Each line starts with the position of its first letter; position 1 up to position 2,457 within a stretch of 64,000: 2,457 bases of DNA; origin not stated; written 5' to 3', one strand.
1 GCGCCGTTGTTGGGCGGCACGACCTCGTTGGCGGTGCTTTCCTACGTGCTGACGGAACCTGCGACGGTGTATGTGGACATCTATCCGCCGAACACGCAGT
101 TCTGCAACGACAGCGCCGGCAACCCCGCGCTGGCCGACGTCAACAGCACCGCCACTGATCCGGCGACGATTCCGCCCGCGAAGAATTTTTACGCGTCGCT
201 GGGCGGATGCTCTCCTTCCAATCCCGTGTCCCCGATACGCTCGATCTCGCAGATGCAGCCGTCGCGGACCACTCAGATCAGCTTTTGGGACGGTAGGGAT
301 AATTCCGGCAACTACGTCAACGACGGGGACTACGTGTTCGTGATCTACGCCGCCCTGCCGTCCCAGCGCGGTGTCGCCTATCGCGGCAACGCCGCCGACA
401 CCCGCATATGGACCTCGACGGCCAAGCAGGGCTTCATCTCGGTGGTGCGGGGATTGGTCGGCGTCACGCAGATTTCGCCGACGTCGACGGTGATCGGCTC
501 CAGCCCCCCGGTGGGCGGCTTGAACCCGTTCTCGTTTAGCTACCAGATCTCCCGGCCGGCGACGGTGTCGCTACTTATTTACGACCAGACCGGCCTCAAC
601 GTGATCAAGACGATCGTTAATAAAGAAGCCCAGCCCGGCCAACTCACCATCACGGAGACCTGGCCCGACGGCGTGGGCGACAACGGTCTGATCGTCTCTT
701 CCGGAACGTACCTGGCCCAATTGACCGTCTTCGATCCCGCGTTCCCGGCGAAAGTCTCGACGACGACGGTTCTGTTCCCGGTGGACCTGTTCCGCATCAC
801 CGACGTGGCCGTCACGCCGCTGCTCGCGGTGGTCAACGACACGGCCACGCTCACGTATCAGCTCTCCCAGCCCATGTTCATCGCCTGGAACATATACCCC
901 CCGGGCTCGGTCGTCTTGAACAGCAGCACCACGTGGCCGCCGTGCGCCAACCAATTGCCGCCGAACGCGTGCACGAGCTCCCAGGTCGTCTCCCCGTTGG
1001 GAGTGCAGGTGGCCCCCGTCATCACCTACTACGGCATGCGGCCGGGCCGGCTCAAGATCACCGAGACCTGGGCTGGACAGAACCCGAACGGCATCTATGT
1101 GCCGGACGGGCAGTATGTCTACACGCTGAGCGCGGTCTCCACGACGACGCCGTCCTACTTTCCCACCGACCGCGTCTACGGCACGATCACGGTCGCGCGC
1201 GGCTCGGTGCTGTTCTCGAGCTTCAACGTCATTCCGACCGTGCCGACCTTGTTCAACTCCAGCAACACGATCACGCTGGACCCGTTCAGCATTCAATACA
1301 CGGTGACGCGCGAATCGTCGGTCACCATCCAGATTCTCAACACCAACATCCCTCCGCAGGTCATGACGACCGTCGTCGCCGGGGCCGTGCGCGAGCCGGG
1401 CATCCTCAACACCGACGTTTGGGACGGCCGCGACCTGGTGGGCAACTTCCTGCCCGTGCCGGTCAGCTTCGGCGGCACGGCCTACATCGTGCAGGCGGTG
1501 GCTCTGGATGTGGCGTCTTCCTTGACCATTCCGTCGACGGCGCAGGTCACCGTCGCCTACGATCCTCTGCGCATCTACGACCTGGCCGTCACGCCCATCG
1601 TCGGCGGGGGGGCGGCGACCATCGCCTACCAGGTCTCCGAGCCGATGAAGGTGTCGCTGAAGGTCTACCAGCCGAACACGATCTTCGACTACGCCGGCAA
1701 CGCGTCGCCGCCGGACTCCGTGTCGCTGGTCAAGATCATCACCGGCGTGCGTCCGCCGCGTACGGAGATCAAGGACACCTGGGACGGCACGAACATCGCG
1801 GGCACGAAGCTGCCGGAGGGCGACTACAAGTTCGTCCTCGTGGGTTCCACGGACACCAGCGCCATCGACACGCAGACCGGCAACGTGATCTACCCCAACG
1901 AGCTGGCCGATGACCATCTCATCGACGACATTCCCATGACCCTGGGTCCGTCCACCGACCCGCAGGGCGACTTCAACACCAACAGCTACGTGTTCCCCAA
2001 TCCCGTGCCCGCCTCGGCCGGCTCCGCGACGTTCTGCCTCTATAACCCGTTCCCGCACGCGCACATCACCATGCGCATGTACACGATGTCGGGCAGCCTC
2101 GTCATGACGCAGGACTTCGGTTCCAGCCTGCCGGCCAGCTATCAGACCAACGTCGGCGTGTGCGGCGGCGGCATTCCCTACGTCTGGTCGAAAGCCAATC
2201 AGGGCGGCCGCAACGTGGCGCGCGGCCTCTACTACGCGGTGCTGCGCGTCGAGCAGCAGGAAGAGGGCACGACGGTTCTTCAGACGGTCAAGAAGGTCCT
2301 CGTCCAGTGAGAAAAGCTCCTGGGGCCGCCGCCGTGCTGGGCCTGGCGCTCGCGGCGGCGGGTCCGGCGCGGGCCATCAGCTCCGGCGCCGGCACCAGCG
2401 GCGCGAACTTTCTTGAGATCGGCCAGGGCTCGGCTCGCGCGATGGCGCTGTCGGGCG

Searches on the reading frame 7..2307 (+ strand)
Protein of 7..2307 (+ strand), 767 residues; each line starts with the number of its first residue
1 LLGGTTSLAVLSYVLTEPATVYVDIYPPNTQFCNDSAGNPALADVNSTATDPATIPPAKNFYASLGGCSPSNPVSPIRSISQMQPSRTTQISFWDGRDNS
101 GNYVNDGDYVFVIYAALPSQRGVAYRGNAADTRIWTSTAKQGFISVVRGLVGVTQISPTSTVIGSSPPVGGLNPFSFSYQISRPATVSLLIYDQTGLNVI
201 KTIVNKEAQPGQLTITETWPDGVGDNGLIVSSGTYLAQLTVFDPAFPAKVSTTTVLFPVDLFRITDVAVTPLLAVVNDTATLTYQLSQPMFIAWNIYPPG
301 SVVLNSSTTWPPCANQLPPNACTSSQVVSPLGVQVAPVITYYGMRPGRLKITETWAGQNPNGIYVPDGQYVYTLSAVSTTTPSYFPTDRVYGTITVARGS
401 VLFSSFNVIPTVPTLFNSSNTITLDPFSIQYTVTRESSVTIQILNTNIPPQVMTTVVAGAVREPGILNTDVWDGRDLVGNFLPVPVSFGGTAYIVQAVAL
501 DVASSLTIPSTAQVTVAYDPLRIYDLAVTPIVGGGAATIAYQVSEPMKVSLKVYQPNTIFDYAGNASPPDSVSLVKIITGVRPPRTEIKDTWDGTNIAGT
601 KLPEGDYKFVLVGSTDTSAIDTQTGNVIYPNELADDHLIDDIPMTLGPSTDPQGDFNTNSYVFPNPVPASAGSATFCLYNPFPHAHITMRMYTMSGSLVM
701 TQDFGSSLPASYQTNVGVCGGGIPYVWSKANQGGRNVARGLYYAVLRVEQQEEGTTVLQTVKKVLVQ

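Call 9: search_protein_families(library=pfam, proteins=[window:7-2307:+], max_evalue=0.001)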
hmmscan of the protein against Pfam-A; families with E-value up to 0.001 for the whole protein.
window:7-2307:+ (767 aa): 2 families
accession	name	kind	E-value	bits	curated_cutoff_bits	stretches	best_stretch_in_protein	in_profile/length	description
PF13860.13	FlgD_ig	-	6.7e-22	77.7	27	0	591-615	53-77/79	FlgD Ig-like domain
PF13585.12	CHU_C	-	8.1e-09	35.9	27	0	352-376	48-72/86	CHU_C Type IX secretion signal domain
